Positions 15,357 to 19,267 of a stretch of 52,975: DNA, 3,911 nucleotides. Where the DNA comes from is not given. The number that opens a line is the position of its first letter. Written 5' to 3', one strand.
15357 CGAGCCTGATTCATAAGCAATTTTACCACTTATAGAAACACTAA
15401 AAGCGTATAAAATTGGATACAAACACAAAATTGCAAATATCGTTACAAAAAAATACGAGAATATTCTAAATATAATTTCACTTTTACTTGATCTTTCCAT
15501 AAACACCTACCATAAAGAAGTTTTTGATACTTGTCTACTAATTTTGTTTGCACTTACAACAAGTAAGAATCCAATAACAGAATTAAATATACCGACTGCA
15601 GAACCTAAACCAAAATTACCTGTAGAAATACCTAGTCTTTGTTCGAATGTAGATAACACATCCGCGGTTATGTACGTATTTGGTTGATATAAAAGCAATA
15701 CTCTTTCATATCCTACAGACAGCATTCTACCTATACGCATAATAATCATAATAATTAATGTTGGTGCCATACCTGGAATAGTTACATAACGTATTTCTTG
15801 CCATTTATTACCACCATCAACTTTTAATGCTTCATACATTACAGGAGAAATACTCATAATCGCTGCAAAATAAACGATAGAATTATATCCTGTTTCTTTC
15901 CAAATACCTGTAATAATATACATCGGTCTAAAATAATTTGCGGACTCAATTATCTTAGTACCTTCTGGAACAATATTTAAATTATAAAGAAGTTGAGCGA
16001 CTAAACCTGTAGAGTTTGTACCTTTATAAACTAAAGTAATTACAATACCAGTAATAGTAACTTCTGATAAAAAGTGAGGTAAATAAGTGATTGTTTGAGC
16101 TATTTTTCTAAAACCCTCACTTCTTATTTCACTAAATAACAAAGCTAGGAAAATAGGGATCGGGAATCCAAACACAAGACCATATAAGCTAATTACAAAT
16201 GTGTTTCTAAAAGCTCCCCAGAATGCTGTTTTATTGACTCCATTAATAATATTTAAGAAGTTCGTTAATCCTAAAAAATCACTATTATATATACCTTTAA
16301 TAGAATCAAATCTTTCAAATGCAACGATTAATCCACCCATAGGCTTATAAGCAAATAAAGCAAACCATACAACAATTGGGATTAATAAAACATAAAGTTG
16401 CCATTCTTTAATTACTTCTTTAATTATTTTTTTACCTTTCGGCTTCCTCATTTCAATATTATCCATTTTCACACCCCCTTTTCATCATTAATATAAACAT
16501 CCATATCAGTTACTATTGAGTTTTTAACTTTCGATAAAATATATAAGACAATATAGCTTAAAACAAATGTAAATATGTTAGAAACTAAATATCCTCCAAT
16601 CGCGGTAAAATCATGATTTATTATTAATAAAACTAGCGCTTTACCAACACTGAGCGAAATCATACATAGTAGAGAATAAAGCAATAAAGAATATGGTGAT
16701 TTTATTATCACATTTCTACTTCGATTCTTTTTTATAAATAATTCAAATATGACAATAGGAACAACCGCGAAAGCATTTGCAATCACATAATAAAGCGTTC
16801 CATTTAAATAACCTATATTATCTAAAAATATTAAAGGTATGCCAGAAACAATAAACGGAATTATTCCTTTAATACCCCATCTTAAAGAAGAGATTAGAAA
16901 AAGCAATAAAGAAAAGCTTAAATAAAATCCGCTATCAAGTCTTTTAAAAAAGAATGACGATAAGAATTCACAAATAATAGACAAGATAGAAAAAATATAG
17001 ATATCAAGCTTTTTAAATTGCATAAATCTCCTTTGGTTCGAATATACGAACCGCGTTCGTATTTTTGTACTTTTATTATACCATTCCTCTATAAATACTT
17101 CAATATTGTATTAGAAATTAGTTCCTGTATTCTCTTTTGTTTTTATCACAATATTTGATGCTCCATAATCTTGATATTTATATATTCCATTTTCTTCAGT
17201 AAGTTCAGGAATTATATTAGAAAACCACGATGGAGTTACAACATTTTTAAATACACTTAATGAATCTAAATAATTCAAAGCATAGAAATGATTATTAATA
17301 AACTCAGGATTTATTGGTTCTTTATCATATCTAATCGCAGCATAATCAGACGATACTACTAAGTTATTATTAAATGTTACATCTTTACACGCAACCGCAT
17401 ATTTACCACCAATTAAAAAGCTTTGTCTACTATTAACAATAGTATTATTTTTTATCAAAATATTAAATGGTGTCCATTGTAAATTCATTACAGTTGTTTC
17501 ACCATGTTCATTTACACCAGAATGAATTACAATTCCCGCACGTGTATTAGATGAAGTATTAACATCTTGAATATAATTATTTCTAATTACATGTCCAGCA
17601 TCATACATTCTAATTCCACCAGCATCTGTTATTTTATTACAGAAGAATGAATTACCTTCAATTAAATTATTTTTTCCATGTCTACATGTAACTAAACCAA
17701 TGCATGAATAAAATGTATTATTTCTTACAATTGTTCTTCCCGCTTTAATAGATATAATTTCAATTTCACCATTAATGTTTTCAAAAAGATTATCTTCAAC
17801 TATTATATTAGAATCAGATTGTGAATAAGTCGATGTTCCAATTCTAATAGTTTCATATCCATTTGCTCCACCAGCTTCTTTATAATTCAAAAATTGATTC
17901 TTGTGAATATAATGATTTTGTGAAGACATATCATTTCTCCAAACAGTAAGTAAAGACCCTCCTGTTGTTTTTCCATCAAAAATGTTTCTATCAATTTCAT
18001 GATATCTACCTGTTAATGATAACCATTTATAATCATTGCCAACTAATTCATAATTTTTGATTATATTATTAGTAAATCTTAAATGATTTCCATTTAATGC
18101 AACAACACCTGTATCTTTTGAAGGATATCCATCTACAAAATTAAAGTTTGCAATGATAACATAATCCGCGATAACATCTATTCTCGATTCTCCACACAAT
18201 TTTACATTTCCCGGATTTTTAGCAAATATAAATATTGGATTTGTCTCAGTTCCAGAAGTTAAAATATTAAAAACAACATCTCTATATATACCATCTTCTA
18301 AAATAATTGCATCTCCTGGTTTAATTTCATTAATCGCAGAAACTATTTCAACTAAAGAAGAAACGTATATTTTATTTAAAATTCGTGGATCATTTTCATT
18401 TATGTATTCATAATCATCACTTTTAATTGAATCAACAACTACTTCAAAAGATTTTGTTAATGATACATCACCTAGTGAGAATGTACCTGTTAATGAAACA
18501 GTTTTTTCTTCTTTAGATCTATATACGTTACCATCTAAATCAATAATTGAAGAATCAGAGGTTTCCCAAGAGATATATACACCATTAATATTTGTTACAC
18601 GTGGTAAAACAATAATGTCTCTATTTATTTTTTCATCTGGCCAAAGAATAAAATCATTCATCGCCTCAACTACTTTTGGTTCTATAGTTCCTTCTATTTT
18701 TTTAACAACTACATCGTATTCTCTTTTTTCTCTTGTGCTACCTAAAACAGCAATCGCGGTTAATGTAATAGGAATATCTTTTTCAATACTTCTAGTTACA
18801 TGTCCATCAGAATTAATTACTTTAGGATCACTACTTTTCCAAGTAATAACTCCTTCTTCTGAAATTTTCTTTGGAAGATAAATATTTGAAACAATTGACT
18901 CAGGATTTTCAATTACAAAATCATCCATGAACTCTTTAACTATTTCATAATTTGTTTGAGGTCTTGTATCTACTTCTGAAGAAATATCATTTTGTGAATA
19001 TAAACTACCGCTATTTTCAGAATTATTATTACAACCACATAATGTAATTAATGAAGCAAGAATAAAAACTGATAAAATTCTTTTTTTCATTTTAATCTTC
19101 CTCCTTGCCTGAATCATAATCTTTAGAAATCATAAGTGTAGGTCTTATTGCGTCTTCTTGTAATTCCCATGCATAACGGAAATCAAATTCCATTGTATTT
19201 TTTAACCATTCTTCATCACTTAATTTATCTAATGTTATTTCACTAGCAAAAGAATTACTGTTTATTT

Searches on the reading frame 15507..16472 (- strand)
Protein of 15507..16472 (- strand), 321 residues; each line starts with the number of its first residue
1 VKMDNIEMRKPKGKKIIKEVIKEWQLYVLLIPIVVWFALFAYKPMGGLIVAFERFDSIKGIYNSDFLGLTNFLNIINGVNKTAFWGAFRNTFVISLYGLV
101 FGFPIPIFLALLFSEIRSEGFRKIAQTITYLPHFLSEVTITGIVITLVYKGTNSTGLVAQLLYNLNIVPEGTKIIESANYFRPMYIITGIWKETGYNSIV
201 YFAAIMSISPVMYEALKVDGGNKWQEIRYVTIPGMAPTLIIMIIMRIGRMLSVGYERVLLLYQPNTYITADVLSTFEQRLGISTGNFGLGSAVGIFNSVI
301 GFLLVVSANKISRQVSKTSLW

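Call 57: search_protein_families(library=pfam, proteins=[window:15507-16472:-], max_evalue=0.000001)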
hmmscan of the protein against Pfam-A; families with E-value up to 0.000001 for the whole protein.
window:15507-16472:- (321 aa): 1 family
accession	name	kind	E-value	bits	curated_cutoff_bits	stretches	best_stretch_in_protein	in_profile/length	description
PF00528.27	BPD_transp_1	-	1.6e-11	44.7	26.4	1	102-252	1-123/184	Binding-protein-dependent transport system inner membrane component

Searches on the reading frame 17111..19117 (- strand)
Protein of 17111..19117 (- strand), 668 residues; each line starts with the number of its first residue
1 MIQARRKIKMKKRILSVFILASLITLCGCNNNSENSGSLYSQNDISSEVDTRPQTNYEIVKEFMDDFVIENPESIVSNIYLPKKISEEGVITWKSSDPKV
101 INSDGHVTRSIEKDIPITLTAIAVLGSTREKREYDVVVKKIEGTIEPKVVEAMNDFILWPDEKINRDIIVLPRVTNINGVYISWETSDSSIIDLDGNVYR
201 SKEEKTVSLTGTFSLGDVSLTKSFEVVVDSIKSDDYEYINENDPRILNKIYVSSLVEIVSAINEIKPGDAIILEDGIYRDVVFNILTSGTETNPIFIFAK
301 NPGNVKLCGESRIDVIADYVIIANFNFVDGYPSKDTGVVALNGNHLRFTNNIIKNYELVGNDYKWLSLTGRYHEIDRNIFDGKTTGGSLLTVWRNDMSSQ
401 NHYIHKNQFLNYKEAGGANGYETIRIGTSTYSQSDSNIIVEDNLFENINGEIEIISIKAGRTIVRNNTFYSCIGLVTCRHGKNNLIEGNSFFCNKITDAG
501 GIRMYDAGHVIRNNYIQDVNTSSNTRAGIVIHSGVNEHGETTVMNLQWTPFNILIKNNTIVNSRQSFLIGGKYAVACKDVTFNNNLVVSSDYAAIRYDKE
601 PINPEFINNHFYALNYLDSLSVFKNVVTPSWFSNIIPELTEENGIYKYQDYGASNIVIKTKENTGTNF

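Call 57: search_protein_families(library=pfam, proteins=[window:17111-19117:-], max_evalue=0.000001)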
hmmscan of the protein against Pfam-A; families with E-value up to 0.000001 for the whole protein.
window:17111-19117:- (668 aa): 2 families
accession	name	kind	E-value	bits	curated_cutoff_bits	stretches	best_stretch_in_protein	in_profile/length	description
PF14592.12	Chondroitinas_B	-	1.3e-58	199.5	24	1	252-587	1-340/426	Chondroitinase B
PF20578.4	aBig_2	-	1.9e-24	85.7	27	2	71-140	17-88/89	Atrophied bacterial Ig domain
